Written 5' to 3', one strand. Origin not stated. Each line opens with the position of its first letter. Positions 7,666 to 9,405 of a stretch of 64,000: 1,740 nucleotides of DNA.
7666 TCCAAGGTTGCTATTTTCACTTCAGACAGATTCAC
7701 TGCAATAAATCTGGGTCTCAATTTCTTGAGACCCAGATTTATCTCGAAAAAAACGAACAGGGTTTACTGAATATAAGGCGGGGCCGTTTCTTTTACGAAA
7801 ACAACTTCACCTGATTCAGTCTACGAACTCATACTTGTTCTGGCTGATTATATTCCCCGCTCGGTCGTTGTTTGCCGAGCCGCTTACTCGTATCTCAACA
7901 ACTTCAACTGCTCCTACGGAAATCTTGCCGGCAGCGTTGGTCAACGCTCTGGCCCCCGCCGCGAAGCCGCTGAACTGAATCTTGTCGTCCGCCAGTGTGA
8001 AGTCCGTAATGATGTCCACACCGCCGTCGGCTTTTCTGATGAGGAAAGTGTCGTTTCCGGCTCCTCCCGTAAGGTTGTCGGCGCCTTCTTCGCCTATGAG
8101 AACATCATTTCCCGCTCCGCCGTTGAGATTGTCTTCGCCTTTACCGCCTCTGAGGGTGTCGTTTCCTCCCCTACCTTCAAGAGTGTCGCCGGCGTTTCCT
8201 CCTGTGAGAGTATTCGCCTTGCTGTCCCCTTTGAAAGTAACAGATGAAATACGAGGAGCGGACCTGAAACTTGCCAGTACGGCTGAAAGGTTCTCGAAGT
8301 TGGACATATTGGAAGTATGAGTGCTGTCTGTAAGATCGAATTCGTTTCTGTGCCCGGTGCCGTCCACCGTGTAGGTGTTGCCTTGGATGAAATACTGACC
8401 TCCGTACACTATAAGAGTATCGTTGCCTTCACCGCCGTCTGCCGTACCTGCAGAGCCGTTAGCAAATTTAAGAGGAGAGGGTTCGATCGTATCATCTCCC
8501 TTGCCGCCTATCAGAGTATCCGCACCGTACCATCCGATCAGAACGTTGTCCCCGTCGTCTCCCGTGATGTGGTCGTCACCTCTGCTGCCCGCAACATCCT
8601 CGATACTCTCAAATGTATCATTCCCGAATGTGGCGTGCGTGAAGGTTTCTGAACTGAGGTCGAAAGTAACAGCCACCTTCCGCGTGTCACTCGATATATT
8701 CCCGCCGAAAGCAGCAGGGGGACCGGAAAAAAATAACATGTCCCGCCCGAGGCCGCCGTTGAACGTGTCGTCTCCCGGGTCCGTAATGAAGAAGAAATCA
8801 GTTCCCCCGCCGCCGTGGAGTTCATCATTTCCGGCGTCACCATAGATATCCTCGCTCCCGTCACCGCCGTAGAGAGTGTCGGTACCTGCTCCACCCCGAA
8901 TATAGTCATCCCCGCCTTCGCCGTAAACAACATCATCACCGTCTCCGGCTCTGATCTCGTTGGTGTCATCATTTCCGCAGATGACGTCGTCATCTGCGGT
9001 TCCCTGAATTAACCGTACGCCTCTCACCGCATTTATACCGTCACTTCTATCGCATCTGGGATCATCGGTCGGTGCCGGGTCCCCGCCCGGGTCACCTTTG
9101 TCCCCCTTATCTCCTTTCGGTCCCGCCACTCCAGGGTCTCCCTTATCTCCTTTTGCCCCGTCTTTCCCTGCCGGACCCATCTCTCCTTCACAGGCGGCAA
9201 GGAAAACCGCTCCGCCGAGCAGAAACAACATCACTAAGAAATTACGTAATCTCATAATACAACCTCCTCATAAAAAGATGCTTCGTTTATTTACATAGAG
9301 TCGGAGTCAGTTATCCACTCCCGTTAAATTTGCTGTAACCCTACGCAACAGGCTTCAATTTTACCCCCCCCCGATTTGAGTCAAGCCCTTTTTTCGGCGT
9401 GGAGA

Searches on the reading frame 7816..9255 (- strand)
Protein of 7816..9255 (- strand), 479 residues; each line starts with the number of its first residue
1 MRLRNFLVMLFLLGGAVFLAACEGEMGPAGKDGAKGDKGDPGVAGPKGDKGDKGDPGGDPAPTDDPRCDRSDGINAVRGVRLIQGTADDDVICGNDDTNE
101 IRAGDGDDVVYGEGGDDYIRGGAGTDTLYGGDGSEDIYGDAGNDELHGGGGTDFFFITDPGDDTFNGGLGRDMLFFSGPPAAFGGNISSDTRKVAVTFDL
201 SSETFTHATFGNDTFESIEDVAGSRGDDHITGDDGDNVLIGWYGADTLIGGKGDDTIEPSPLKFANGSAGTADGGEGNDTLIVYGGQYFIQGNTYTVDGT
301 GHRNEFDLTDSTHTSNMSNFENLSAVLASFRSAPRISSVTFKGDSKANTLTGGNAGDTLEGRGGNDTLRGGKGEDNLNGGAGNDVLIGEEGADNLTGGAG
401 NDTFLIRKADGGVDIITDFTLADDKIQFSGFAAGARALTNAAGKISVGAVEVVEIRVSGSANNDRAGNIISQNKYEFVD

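Call 12: find_encoding_contigs(protein=window:7816-9255:-, flank=3000, max_places=10)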
Protein window:7816-9255:- (479 aa): no gene with exactly this product is on record in the collection.

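Call 13: search_protein_families(library=pfam, proteins=[window:7816-9255:-], max_evalue=0.01)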
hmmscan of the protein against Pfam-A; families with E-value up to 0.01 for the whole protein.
window:7816-9255:- (479 aa): 2 families
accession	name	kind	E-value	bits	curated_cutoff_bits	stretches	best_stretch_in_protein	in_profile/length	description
PF00353.25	HemolysinCabind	-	5.6e-33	112.9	23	5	370-403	2-35/36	RTX calcium-binding nonapeptide repeat (4 copies)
PF01391.23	Collagen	-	9.4e-05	22.5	27.2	1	24-57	4-37/60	Collagen triple helix repeat (20 copies)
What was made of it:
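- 7816..9255 (-): Paralog 1 gene, 479 aa: signal peptide with LAAC lipobox, about 10 Gly-X-Y triplets, RTX beta-roll. Call 13 (Pfam HemolysinCabind E=5.6e-33; Collagen 22.5 bits, below the 27.2 cut-off).
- On RTX proteins exported by type I secretion: Pfam PF00353 E=5.6e-33 (call 13).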

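Call 21: find_homologous_proteins(query=window:7816-9255:-, max_evalue=1e-10)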
Query window:7816-9255:- (479 aa): 5035 proteins with E <= 1e-10 among 8000 candidates; the best 120 are listed.
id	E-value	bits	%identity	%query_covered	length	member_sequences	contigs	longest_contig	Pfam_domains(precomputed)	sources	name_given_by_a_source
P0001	0.0e+0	1044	100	100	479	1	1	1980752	PF00353.26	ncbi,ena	-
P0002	3.4e-208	711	72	100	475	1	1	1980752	PF00353.26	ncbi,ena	-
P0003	6.1e-192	657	69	100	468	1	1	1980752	PF08548.18,PF00353.26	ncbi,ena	-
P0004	3.6e-189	648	69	100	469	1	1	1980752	PF01391.24,PF08548.18,PF00353.26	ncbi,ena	-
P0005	7.9e-177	607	65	100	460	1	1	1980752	PF01391.24,PF00353.26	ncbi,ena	-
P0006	1.2e-174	600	67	100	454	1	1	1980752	PF00353.26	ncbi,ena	-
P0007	1.3e-137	478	57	100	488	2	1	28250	PF01391.24,PF08548.18,PF00353.26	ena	-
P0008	1.2e-124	435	52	100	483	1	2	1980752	PF01391.24,PF00353.26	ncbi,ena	-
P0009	2.7e-123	431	53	98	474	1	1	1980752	PF01391.24,PF08548.18,PF00353.26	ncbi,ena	-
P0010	4.2e-117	410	52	100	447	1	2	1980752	PF01391.24,PF00353.26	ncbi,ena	-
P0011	4.3e-106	374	51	100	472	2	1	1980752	PF01391.24,PF00353.26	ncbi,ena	-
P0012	1.1e-104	369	51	100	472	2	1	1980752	PF01391.24,PF00353.26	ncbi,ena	-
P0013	6.7e-100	354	48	100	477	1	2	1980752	PF01391.24,PF00353.26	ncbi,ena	-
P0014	2.1e-95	339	48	100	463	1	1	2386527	PF01391.24,PF00353.26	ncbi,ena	-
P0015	6.3e-77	278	41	100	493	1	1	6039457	PF00353.26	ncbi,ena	-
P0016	4.8e-76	275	44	65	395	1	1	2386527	PF01391.24,PF00353.26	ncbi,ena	-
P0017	2.6e-75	272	48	59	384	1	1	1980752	PF01391.24,PF00353.26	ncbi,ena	-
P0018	4.3e-73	265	48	54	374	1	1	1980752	PF01391.24,PF00353.26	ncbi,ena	-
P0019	2.4e-71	259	44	58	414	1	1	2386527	PF01391.24,PF00353.26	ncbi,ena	-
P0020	8.6e-69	251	38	100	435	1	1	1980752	PF01391.24,PF00353.26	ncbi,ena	-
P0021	1.6e-67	247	38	97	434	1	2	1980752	PF01391.24,PF00353.26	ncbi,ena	-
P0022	1.6e-67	247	38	100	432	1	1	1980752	PF01391.24,PF00353.26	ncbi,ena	-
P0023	2.1e-67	246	46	59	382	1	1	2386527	PF01391.24,PF00353.26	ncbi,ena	-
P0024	9.4e-67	244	47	59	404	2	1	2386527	PF01391.24,PF00353.26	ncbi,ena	-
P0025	1.5e-64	237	45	56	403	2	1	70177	PF00353.26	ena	-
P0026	2.5e-64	236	37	64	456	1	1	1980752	PF01391.24,PF00353.26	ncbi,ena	-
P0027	9.1e-64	234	45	56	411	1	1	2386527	PF01391.24,PF00353.26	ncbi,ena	-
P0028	9.5e-64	234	43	56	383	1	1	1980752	PF01391.24,PF00353.26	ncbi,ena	-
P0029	2.5e-63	233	38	100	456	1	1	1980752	PF01391.24,PF00353.26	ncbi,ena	-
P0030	4.7e-63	232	29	85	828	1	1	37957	PF08548.18,PF00353.26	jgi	jgi:Ca2+-binding RTX toxin-like protein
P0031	3.3e-62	229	45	59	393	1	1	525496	PF01391.24,PF00353.26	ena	-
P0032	8.2e-62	228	46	60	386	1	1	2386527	PF01391.24,PF00353.26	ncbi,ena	-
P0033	2.1e-61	227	43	56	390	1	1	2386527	PF01391.24,PF00353.26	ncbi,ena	-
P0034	1.0e-60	224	44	47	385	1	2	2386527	PF01391.24,PF00353.26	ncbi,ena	-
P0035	1.8e-60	223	36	97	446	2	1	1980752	PF00353.26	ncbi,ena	-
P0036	3.4e-60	223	41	59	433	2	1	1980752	PF00353.26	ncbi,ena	-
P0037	3.7e-60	222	44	54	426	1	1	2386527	PF01391.24,PF00353.26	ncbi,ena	-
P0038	5.8e-60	222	45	59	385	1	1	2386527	PF00353.26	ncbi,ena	-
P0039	6.4e-60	222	30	73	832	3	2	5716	PF00353.26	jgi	jgi:Ca2+-binding RTX toxin-like protein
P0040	2.0e-59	220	39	68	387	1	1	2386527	PF01391.24,PF00353.26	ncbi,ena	-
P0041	5.5e-59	219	42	56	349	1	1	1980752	PF01391.24,PF00353.26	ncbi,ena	-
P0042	8.2e-59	218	30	78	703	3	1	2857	PF00353.26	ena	-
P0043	9.5e-59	218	37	97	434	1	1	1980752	PF01391.24,PF00353.26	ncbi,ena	-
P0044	1.3e-58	217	41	58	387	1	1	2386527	PF01391.24,PF00353.26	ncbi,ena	-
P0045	1.6e-58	217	44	56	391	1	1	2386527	PF01391.24,PF00353.26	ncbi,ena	-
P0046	2.4e-58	216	31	77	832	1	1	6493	PF00353.26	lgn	-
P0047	2.8e-58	216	45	60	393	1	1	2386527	PF01391.24,PF00353.26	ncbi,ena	-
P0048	5.2e-58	215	37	64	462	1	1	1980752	PF01391.24,PF00353.26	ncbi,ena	-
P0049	5.5e-58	215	42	56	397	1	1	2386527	PF01391.24,PF00353.26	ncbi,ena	-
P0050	8.3e-58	215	39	62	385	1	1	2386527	PF01391.24,PF00353.26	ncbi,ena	-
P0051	8.9e-58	215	46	59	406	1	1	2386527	PF01391.24,PF00353.26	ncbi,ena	-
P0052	2.1e-57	213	46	58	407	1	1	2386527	PF01391.24,PF00353.26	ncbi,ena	-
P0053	1.0e-56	211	43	51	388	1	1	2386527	PF01391.24,PF00353.26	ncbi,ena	-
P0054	1.1e-56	211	31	72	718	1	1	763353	PF08548.18,PF00353.26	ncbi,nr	ncbi:M10 family metallopeptidase C-terminal domain-containing protein [Acetobacteraceae bacterium H6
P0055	1.1e-56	211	43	58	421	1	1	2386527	PF01391.24,PF00353.26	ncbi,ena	-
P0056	6.1e-56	208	36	69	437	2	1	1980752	PF01391.24,PF00353.26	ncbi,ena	-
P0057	6.7e-55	205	39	62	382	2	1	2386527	PF01391.24,PF00353.26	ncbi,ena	-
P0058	1.5e-54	204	41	72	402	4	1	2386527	PF01391.24,PF00353.26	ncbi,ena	-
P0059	6.8e-54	202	40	71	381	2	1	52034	PF01391.24,PF00353.26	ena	-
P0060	9.1e-54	201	47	59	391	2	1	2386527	PF01391.24,PF00353.26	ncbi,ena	-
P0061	2.5e-53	200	32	65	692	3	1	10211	PF00353.26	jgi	jgi:Ca2+-binding RTX toxin-like protein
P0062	6.7e-52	195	33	65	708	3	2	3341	PF00353.26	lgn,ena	-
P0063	1.2e-51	194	47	58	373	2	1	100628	PF01391.24,PF00353.26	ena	-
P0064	3.6e-51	193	47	51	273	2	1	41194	PF01391.24,PF00353.26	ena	-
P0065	8.6e-51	192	44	18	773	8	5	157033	PF00353.26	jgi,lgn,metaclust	metaclust:\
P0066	4.3e-50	189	32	70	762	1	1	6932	PF00353.26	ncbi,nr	ncbi:MAG: calcium-binding protein [Symploca sp. SIO2C1]|nr:calcium-binding protein [Symploca sp. SIO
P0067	6.8e-50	189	43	60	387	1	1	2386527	PF00353.26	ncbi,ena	-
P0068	7.0e-50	189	40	54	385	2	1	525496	PF01391.24,PF00353.26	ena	-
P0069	8.3e-50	188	26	77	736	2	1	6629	PF00353.26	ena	-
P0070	1.0e-49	188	30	70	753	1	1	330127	PF08548.18,PF00353.26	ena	-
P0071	2.0e-49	187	28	74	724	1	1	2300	PF00353.26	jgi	jgi:Ca2+-binding RTX toxin-like protein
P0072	7.3e-49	185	40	51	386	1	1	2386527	PF01391.24,PF00353.26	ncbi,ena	-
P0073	1.0e-48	185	34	57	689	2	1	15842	PF00353.26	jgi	jgi:Ca2+-binding RTX toxin-like protein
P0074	1.1e-48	185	34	68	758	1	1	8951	PF00353.26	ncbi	-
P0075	5.4e-48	182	31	66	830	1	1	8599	PF00353.26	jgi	jgi:Ca2+-binding RTX toxin-like protein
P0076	5.6e-48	182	29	70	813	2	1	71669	PF00353.26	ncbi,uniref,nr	ncbi:M10 family metallopeptidase C-terminal domain-containing protein [Mycobacterium sp. KBS0706]|un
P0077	1.3e-47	181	47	19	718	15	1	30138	PF00353.26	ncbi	-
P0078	3.8e-47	179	31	70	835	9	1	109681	PF00353.26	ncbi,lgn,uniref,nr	ncbi:Hemolysin-type calcium-binding repeat-containing protein [Selenomonas ruminantium]|uniref:Hemol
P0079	4.0e-47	179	30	66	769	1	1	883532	PF08548.18,PF00353.26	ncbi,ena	-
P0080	4.4e-47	179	30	90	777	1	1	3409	PF00353.26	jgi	-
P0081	7.7e-47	178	31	74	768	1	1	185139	PF06594.18,PF00353.26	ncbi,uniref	ncbi:calcium-binding protein, partial [Variovorax sp. N23]|uniref:calcium-binding protein n=1 Tax=Va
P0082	8.2e-47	178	32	62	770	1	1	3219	PF08548.18,PF00353.26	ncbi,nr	ncbi:MAG: hypothetical protein SV422_08160, partial [Pseudomonadota bacterium]|nr:hypothetical prote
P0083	9.3e-47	178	32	70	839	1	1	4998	PF00353.26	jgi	jgi:Ca2+-binding RTX toxin-like protein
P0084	2.2e-46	177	28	79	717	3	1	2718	PF00353.26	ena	-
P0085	3.3e-46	176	34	80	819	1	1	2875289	PF00353.26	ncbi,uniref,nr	ncbi:calcium-binding protein [Paracoccus sp. N5]|uniref:beta strand repeat-containing protein n=1 Ta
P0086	4.1e-46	176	37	63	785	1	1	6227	PF00353.26,PF13403.12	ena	-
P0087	5.0e-46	176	31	68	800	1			PF06594.18,PF12571.14,PF22783.2,PF00353.26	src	-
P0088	1.0e-45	175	34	39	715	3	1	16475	PF08548.18,PF00353.26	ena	-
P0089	1.9e-45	174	28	72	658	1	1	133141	PF08548.18,PF00353.26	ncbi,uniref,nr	ncbi:M10 family metallopeptidase C-terminal domain-containing protein [Roseicella aquatilis]|uniref:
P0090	2.1e-45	174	32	79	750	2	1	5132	PF00353.26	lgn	-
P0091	2.6e-45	173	35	75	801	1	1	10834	PF00353.26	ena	-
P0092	3.1e-45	173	31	71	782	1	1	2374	PF00353.26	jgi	jgi:Ca2+-binding RTX toxin-like protein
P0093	3.5e-45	173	39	29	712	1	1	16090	PF00353.26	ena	-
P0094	3.7e-45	173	36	37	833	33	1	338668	PF00353.26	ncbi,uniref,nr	ncbi:hypothetical protein GOZ81_09995 [Agrobacterium vitis]|uniref:calcium-binding protein n=1 Tax=A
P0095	3.9e-45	173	31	50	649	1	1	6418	PF00353.26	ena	-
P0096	4.0e-45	173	35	74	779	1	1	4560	PF17963.8,PF17892.8,PF17803.8,PF00353.26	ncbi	ncbi:Alkaline phosphatase, partial [hydrothermal vent metagenome]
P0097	4.3e-45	173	31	70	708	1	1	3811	PF00353.26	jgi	jgi:serralysin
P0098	6.7e-45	172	34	64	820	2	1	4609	PF00353.26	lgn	-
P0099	9.2e-45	172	35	74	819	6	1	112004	PF00353.26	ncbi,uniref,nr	ncbi:beta strand repeat-containing protein [Paracoccus sp. DMF]|uniref:beta strand repeat-containing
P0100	9.3e-45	172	33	73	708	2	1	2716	PF00353.26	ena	-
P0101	1.1e-44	171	36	67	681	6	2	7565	PF00353.26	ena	-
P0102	1.5e-44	171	30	65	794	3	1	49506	PF08548.18,PF00353.26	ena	-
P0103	2.8e-44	170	56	16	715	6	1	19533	PF08548.18,PF00353.26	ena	-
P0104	4.4e-44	169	30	71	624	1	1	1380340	PF00353.26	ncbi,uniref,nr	ncbi:hypothetical protein JJJ17_06505 [Paracoccus caeni]|uniref:Calcium-binding protein n=1 Tax=Para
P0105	6.4e-44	169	35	42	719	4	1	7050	PF00353.26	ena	-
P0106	8.1e-44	169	30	70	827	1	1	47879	PF00353.26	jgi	jgi:trimeric autotransporter adhesin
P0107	9.8e-44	168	35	70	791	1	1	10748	PF00353.26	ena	-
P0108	9.9e-44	168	29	77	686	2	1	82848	PF06594.18,PF22783.2,PF00353.26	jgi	jgi:Ca2+-binding RTX toxin-like protein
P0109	1.1e-43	168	32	80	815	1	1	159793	PF00353.26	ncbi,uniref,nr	ncbi:beta strand repeat-containing protein [Paracoccus laeviglucosivorans]|uniref:Hemolysin-type cal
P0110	1.3e-43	168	34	41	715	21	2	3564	PF08548.18,PF00353.26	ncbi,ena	-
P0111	1.3e-43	168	56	16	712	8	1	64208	PF00353.26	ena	-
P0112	1.3e-43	168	30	77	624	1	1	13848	PF06594.18,PF08548.18,PF00353.26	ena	-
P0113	1.7e-43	167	33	41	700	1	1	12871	PF00353.26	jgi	-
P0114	1.8e-43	167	32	84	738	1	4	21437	PF00413.31,PF08548.18,PF10462.16,PF00353.26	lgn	-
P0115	2.1e-43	167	30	63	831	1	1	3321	PF08548.18,PF00353.26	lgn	-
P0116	2.3e-43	167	31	64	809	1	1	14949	PF00353.26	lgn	-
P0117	2.5e-43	167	30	74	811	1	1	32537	PF08548.18,PF00353.26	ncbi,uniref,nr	ncbi:calcium-binding protein [Haematospirillum jordaniae]|uniref:calcium-binding protein n=1 Tax=Hae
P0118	2.6e-43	167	29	74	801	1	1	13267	PF08548.18,PF00353.26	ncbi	-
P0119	3.0e-43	167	34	76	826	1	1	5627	PF00353.26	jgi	jgi:Ca2+-binding RTX toxin-like protein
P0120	3.9e-43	166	28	71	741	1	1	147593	PF06594.18,PF00353.26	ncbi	-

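Call 22: find_encoding_contigs(protein=P0001, flank=2000, max_places=10)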
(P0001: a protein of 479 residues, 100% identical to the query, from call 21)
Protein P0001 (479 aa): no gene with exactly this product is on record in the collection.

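Call 23: list_cluster_members(proteins=[P0001, P0007, P0014, P0015, P0025, P0031, P0059, P0063, P0064, P0068])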
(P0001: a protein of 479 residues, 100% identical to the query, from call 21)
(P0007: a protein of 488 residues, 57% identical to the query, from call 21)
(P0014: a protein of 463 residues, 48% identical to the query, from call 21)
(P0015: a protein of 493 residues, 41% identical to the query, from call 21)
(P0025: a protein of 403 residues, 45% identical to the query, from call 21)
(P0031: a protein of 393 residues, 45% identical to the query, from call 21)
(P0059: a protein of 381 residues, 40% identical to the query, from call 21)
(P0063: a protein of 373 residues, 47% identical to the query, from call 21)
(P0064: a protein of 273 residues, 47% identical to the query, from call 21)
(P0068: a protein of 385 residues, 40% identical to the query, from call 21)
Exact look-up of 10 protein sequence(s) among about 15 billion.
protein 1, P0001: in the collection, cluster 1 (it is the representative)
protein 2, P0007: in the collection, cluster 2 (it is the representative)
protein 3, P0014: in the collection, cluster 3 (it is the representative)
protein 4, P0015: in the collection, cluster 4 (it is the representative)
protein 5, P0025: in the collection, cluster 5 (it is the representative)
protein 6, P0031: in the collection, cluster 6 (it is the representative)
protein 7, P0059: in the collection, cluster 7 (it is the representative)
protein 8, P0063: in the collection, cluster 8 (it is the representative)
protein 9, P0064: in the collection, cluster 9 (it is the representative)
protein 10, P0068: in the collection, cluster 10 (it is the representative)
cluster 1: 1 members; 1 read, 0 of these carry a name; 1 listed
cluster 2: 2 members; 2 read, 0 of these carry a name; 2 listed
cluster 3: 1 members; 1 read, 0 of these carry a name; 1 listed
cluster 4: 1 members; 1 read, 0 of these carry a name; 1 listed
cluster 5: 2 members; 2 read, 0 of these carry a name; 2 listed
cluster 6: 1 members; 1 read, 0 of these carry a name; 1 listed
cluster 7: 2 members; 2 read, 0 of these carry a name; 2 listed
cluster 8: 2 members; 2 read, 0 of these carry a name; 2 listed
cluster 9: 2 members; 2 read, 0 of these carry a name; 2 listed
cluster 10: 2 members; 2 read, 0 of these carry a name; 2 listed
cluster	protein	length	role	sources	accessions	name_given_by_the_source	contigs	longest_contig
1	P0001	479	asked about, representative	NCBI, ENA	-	-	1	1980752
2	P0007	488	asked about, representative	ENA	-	-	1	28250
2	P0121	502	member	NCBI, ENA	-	-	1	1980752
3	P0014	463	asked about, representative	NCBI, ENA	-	-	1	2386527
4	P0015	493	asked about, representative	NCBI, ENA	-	-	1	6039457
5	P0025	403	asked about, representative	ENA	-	-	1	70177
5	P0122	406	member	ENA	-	-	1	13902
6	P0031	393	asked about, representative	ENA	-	-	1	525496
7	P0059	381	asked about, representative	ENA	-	-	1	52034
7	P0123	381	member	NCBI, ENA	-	-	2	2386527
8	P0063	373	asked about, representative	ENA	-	-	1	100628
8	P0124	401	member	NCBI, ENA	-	-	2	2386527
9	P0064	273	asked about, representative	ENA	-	-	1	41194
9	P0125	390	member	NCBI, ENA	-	-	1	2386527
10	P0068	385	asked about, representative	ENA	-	-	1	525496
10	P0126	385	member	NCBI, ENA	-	-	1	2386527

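Call 24: find_encoding_contigs(protein=P0007, flank=3000, max_places=6)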
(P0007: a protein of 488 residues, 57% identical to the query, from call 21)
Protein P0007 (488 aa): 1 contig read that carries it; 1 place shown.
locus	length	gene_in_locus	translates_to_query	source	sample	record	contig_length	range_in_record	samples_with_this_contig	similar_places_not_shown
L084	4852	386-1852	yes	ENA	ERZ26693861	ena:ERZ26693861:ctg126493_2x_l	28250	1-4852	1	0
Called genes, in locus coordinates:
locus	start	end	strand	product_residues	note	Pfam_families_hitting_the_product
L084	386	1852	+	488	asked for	PF01391:Collagen (weak), PF08548:Peptidase_M10_C (faint), PF00353:HemolysinCabind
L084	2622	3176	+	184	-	PF00156:Pribosyltran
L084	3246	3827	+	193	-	PF00398:RrnaAD (weak), PF13489:Methyltransf_23 (weak), PF13847:Methyltransf_31 (weak), PF08241:Methyltransf_11 (weak), PF08242:Methyltransf_12 (weak), PF13649:Methyltransf_25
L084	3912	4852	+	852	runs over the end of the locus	PF02739:5_3_exonuc_N, PF01367:5_3_exonuc, PF01612:DNA_pol_A_exo1, PF22619:DNA_polI_exo1, PF00476:DNA_pol_A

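Call 25: find_encoding_contigs(protein=P0121, flank=3000, max_places=6)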
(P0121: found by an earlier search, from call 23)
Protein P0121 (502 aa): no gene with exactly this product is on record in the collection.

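Call 28: find_encoding_contigs(protein=P0123, flank=1500, max_places=6)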
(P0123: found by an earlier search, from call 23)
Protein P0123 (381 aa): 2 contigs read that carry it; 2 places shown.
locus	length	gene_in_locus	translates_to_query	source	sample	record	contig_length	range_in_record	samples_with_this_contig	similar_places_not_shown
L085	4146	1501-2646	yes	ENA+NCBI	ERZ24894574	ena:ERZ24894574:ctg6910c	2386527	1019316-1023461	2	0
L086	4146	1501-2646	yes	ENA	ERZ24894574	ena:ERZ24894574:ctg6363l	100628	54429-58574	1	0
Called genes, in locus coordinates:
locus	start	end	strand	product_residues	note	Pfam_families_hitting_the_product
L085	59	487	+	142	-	-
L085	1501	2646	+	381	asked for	PF01391:Collagen (weak), PF00353:HemolysinCabind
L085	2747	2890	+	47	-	-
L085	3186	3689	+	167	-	PF09723:Zn_ribbon_8 (faint)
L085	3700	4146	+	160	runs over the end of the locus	-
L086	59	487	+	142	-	-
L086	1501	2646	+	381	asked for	PF01391:Collagen (weak), PF00353:HemolysinCabind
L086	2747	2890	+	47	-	-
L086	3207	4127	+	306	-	PF06005:ZapB (faint)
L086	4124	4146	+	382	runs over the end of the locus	PF03050:DDE_Tnp_IS66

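Call 29: find_encoding_contigs(protein=P0059, flank=1500, max_places=6)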
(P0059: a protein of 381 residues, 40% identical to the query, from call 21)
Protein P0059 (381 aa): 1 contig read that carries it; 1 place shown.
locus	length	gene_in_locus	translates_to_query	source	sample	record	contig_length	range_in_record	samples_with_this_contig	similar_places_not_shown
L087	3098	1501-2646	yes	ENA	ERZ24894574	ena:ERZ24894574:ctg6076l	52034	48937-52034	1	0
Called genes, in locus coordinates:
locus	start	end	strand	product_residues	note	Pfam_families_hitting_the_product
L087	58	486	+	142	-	-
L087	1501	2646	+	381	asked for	PF01391:Collagen (weak), PF00353:HemolysinCabind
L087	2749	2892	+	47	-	-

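Call 31: find_encoding_contigs(protein=P0068, flank=1500, max_places=6)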
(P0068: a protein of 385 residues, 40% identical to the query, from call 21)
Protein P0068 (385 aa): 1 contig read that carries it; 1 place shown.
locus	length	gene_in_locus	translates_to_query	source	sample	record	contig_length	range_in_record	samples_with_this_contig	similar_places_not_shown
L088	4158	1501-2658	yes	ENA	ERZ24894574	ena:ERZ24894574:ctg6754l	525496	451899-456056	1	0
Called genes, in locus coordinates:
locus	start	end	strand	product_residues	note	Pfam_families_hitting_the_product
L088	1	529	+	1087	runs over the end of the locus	PF04851:ResIII, PF00270:DEAD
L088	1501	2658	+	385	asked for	PF01391:Collagen (weak), PF00353:HemolysinCabind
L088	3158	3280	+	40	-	-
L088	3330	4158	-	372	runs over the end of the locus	PF00795:CN_hydrolase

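Call 32: find_encoding_contigs(protein=P0126, flank=1500, max_places=6)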
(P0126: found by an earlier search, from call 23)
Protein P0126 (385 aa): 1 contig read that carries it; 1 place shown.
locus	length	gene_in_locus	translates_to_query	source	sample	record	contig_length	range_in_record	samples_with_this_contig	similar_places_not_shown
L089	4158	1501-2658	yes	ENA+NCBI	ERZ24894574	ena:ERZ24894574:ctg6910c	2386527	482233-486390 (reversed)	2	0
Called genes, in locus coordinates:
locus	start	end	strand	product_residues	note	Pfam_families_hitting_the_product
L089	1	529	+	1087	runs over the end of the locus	PF04851:ResIII (weak), PF00270:DEAD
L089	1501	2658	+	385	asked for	PF01391:Collagen (weak), PF00353:HemolysinCabind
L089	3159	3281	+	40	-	-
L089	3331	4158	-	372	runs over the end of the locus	PF00795:CN_hydrolase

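Call 43: find_encoding_contigs(protein=P0008, flank=10000, max_places=6)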
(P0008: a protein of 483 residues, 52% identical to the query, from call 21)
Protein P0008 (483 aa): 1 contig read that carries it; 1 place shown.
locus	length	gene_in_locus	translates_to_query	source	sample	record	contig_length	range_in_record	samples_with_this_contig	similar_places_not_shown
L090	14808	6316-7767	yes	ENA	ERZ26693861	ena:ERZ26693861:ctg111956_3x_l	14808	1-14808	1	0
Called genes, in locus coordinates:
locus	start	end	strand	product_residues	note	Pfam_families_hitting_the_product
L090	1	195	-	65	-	?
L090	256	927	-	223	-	PF02163:Peptidase_M50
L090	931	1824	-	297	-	PF02899:Phage_int_SAM_1, PF13495:Phage_int_SAM_4, PF00589:Phage_integrase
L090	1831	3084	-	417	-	PF05221:AdoHcyase, PF02826:2-Hacid_dh_C, PF00670:AdoHcyase_NAD, PF07991:KARI_N (weak)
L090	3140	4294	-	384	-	PF00438:S-AdoMet_synt_N, PF02772:S-AdoMet_synt_M, PF02773:S-AdoMet_synt_C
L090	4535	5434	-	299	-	PF00353:HemolysinCabind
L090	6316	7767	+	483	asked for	PF01391:Collagen (weak), PF00353:HemolysinCabind (weak)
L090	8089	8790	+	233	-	PF00834:Ribul_P_3_epim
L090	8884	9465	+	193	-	-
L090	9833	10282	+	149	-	PF01695:IstB_IS21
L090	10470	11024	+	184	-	PF01381:HTH_3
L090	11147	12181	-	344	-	PF00850:Hist_deacetyl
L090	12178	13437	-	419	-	PF08245:Mur_ligase_M, PF02875:Mur_ligase_C, PF27239:FOL3_C (weak)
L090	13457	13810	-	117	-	PF01648:ACPS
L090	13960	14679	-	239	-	PF03740:PdxJ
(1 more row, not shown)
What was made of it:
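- Some comparison contigs are of low coverage, judging by the '2x' and '3x' in their names (calls 24, 43).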
